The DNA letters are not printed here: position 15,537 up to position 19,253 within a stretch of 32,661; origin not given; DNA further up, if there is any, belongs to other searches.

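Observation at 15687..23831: Periplasmic Nitrospira/anammox-type NXR-like molybdoenzyme cluster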

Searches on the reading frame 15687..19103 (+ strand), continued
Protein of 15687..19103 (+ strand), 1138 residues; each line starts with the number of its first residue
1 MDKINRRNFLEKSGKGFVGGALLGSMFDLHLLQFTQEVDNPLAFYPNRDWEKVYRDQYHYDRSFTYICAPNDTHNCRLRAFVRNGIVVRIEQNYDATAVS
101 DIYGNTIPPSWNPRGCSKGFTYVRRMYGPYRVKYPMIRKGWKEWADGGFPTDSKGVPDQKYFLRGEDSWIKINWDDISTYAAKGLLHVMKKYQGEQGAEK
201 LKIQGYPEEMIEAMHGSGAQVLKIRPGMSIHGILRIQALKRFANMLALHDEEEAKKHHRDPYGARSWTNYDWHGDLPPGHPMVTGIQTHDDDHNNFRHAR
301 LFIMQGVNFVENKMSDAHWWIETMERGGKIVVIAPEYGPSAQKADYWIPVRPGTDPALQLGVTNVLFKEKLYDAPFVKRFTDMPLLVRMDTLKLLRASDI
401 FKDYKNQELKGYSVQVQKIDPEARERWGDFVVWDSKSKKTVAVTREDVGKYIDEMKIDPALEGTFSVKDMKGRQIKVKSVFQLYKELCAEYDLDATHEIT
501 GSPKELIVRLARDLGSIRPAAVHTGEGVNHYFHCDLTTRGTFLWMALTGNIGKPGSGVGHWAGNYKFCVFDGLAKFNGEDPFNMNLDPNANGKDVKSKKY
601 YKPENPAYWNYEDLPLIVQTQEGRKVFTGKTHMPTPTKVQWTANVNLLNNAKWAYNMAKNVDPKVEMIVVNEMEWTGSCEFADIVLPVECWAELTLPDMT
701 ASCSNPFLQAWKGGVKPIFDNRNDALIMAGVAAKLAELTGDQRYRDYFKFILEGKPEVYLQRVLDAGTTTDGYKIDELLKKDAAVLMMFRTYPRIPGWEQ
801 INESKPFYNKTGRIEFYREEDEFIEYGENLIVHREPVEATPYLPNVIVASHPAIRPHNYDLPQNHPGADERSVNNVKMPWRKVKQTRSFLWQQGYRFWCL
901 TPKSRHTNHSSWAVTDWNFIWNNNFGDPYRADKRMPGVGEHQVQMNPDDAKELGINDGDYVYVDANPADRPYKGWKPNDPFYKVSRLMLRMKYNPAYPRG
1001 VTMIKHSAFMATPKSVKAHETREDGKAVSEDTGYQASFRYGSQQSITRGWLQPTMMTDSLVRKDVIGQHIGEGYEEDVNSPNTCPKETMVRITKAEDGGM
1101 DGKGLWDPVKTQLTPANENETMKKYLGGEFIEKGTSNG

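Call 12: find_related_loci(query=A1, collection=genome_contigs, flank=10000)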
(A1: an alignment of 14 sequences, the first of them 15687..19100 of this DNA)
Query A1 (1138 aa) in genome_contigs; peptide patterns used: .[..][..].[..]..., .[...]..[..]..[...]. (x = any residue, [..] = any of these).
599 stretches matched a pattern (row limit reached: there are more); 596 encode a relative of the query (tblastn E <= 1e-3); the best 80 are kept; 80 distinct loci.
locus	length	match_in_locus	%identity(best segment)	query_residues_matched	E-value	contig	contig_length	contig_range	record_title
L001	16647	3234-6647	85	1-1138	0e+0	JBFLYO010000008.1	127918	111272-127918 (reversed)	MAG: Bacteroidota bacterium isolate MAG087 MAG087_8, whole genome shotgun sequence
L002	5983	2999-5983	89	1-995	0e+0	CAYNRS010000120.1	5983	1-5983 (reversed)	MAG TPA_asm: uncultured Ignavibacteriaceae bacterium isolate binchicken_co21_380 genome assembly, contig: NODE_15839_len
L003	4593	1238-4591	74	1-1130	0e+0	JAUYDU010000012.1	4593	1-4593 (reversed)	MAG: Chloroflexota bacterium isolate C20_metabat.bin.54_sub C20_k141_196792, whole genome shotgun sequence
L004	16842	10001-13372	72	1-1132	0e+0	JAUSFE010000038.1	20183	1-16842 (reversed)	MAG: Dehalococcoidia bacterium isolate E14_maxbin.284_sub E14_k141_1441320, whole genome shotgun sequence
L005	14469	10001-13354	66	3-1134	0e+0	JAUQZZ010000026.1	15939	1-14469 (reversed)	MAG: Candidatus Brocadiales bacterium isolate Bin_313 NODE_30_length_15939_cov_7.031982, whole genome shotgun sequence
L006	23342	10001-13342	59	4-1134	0e+0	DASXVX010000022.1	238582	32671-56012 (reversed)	MAG TPA_asm: Symbiobacteriaceae bacterium isolate SMAG_U4756 k141_104144, whole genome shotgun sequence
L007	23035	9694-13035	58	4-1134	0e+0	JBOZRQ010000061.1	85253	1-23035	MAG: Symbiobacteriaceae bacterium isolate Bin16 W5_k97_158640, whole genome shotgun sequence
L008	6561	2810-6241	56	3-1132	0e+0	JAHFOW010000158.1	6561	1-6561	MAG: Planctomycetota bacterium isolate nzgw512 NODE_12366_length_6562_cov_2.707188, whole genome shotgun sequence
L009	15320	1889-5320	56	3-1132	0e+0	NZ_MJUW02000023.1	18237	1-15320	Candidatus Brocadia sapporoensis strain 40 NODE_488_length_18237_cov_348.59, whole genome shotgun sequence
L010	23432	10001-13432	56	3-1132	0e+0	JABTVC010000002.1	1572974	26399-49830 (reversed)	MAG: Planctomycetia bacterium isolate H5_AMX3 seq002, whole genome shotgun sequence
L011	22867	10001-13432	56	3-1132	0e+0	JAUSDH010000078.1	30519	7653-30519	MAG: Candidatus Brocadiaceae bacterium isolate E14_concoct.bin.99 E14_k141_512727, whole genome shotgun sequence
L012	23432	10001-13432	56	3-1132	0e+0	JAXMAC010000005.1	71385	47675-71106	MAG: Candidatus Brocadiaceae bacterium isolate STL-AMX1 opera.44.fa-5, whole genome shotgun sequence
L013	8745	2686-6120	55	3-1130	0e+0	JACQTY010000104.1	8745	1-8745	MAG: Chloroflexi bacterium isolate NC_groundwater_1423_Ag_S-0.65um_59_50 S_p65_S5_coassembly_k141_1928203, whole genome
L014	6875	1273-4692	56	4-1129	0e+0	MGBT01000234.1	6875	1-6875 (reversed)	MAG: Candidatus Rokubacteria bacterium GWA2_70_23 gwa2_scaffold_91131, whole genome shotgun sequence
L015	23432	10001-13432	55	3-1132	0e+0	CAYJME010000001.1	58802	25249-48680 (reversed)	MAG TPA_asm: uncultured candidatus Brocadiaceae bacterium isolate ERP124720_co1_148 genome assembly, contig: NODE_727_le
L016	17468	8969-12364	63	2-1131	0e+0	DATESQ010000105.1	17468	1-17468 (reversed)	MAG TPA_asm: Thermoplasmata archaeon isolate SMAG_U8293 k141_2568344, whole genome shotgun sequence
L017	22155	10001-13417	55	4-1128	0e+0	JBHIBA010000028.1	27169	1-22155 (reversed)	MAG: Nitrospinota bacterium isolate K_2_bin.39 NODE_651_length_27169_cov_9.128642, whole genome shotgun sequence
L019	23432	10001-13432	55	4-1132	0e+0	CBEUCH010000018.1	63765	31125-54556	MAG TPA_asm: uncultured bacterium isolate SRR19160658_binner12_Refined_30 genome assembly, contig: ERZ26800495.26, whole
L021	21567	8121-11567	55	1-1138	0e+0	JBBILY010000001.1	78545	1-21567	MAG: Chloroflexota bacterium isolate BR1F70218_bin_22 NODE_427_length_78545_cov_5.133380, whole genome shotgun sequence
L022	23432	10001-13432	54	4-1133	0e+0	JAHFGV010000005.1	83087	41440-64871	MAG: Candidatus Omnitrophota bacterium isolate nzgw323 NODE_169_length_83088_cov_7.321308, whole genome shotgun sequence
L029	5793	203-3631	54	3-1132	0e+0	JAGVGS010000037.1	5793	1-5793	MAG: Candidatus Omnitrophota bacterium isolate DeMMO2_33 c_000000094957, whole genome shotgun sequence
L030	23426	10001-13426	54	4-1132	0e+0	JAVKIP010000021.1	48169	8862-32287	MAG: Candidatus Fervidifonticultor secundus isolate JZ-2_201808_bins_221 JZ-2_201808_bins_221_scaffold_21, whole genome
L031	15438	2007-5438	54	4-1132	0e+0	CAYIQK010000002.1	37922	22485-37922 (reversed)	MAG TPA_asm: uncultured Planctomycetales bacterium isolate ERP119705_co25_244 genome assembly, contig: NODE_458_length_3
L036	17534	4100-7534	53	1-1132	0e+0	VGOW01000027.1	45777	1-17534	MAG: Chloroflexi bacterium isolate M_DeepCast_65m_m1_226 M_DeepCast_65m_m1_226_Ga0194120_10001317, whole genome shotgun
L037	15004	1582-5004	55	4-1132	0e+0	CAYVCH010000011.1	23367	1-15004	MAG TPA_asm: uncultured Actinomycetes bacterium isolate binchicken_co30_51 genome assembly, contig: NODE_1674_length_233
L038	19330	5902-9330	53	1-1132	0e+0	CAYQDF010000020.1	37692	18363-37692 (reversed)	MAG TPA_asm: uncultured Anaerolineaceae bacterium isolate binchicken_co107_414 genome assembly, contig: NODE_2738_length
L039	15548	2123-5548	53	4-1132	0e+0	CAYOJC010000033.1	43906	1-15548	MAG TPA_asm: uncultured Syntrophobacteraceae bacterium isolate SRP136066_co1_407 genome assembly, contig: NODE_592_lengt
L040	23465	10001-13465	52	1-1138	0e+0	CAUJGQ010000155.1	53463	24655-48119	MAG: Chloroflexota bacterium isolate KLAP209 genome assembly, contig: KLAP209_329173, whole genome shotgun sequence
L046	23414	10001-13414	53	4-1132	0e+0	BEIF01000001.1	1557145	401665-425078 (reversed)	Bacterium HR29 DNA, contig: NODE_1_1, isolate: HRbin29, whole genome shotgun sequence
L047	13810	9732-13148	53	4-1132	0e+0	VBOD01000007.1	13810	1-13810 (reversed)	MAG: Nitrospirae bacterium isolate NS_1 14_0927_12_40cm_scaffold_3144, whole genome shotgun sequence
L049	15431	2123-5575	52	2-1138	0e+0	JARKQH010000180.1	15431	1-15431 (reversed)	MAG: Verrucomicrobiota bacterium isolate Reactor_maxbin.083 k141_174750, whole genome shotgun sequence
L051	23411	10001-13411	52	2-1132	0e+0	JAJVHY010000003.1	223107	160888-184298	MAG: Verrucomicrobiia bacterium isolate Bin_23R c_000000000176_partial_64489_287596, whole genome shotgun sequence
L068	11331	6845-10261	52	4-1132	0e+0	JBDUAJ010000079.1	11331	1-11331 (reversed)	MAG: Nitrospirales bacterium isolate cluster4_bin.189 NODE_14761_length_11331_cov_4.955215, whole genome shotgun sequenc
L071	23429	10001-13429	52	1-1132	0e+0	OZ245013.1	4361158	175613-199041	MAG: Nitrospirales bacterium isolate 31013e2f-7cfe-4e21-8dd9-d4b9e95f9b23 genome assembly, chromosome: 1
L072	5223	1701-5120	52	4-1132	0e+0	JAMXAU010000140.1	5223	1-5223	MAG: Nitrospira sp. isolate JAMMSM_CMX_2 opera_contig_212, whole genome shotgun sequence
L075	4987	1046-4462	52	4-1132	0e+0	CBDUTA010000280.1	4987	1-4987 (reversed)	MAG TPA_asm: uncultured bacterium isolate SRR22302374_binner23_Refined_47 genome assembly, contig: ERZ26661914.16429, wh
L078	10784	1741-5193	53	1-1132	0e+0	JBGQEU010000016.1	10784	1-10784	MAG: Dehalococcoidia bacterium isolate OBJ2_061818_090_7 k141_2716494_length_10784_cov_9.6168, whole genome shotgun sequ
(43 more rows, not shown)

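Call 30: search_protein_families(library=ncbifam, proteins=[window:15687-19103:+], max_evalue=0.001)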
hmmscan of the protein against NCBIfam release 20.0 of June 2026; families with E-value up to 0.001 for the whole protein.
window:15687-19103:+ (1138 aa): 21 families
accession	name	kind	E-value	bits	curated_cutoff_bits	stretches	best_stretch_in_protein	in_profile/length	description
TIGR03479.1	DMSO_red_II_alp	subfamily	5.8e-119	398.6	984.75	2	263-852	189-789/913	molybdopterin-dependent oxidoreductase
NF042978.1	EthbenzDh_ebdA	equivalog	3.8e-61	207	2000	2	294-570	242-491/977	ethylbenzene dehydrogenase subunit alpha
TIGR01580.1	narG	equivalog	2.2e-51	174.6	1084.15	4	267-453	214-414/1235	nitrate reductase subunit alpha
TIGR02166.1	dmsA_ynfE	subfamily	4.2e-45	154.1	777.7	4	279-380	192-298/794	DMSO/selenate family reductase complex A subunit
NF041885.1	selenate_YnfE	exception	1.1e-29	102.9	1675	3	295-380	215-305/805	selenate/tellurate reductase subunit YnfE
TIGR00509.1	bisC_fam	subfamily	7.5e-29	100.5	1017.55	2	497-736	284-511/772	molybdopterin guanine dinucleotide-containing S/N-oxide reductase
TIGR01591.1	Fdh-alpha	equivalog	2.6e-28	98.5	666.25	2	285-379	142-236/672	formate dehydrogenase subunit alpha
NF011566.1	PRK14990.1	exception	5.7e-28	97.4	1600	3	295-380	228-318/814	dimethylsulfoxide reductase subunit A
NF041884.1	selenate_YnfF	exception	6e-26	90.6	1650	3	295-380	208-298/798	selenate/tellurate reductase subunit YnfF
NF012032.0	PRK15488.1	equivalog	7.8e-23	80.4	694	1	294-381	192-281/759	thiosulfate reductase PhsA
TIGR01553.1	formate-DH-alph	equivalog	1.2e-18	66.4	814.2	1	297-390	220-313/1009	formate dehydrogenase-N subunit alpha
NF011682.0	PRK15102.1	equivalog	1.8e-18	66.1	909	1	496-736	336-569/829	trimethylamine-N-oxide reductase TorA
NF041513.1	formate_DH_Act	exception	6.9e-18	63.8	1400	1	294-559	208-470/1067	formate dehydrogenase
TIGR02164.1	torA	equivalog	1e-16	60.3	1465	1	496-736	332-565/824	trimethylamine-N-oxide reductase TorA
NF047855.1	AssmNtatRedNasC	equivalog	8.2e-15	54.1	1100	1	295-381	177-263/708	assimilatory nitrate reductase catalytic subunit NasC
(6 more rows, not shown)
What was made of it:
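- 15687..19103 (+): Alpha subunit: NxrA-like bis-MGD molybdoenzyme, 1138 aa. Below every NCBIfam cutoff (call 30).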

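Call 34: search_protein_representatives(protein=window:15687-19100:+)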
Query: 1138 residues. Proteins with E-value up to 0.001 (for the whole library): 5022; up to 1e-10: 1852; up to 1e-30: 320. The best 150 are listed.
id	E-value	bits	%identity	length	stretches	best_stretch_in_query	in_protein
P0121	0.0e+00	1275.5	52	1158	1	36-1131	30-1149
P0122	0.0e+00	1193.0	48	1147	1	4-1129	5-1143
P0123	0.0e+00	1023.9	47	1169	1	38-1133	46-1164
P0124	1.0e-247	841.5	50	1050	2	5-715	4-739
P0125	5.5e-233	792.7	53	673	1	4-665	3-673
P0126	7.8e-189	646.4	44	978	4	262-845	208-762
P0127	1.3e-178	612.6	36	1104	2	2-868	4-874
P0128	1.2e-169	582.9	48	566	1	4-564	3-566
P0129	1.1e-164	566.4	47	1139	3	659-999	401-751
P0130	1.3e-162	559.6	40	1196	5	3-610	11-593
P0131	2.4e-156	538.8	44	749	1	5-639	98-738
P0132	4.1e-156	538.1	41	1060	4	261-845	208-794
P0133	1.4e-150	519.7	57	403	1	739-1130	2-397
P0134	2.0e-143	496.1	39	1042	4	270-842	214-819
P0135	2.0e-134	466.2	44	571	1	4-552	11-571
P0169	1.5e-69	251.3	37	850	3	263-567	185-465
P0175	1.6e-67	244.7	34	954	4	268-569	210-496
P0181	1.1e-64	235.3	37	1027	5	268-568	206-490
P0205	3.0e-55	204.0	32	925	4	257-739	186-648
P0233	1.1e-49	185.5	33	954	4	274-559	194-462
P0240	3.1e-48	180.8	34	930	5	270-559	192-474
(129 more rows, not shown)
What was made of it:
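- Tried and rejected: The 50%-identity representative search (call 34) mostly returned fragments.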
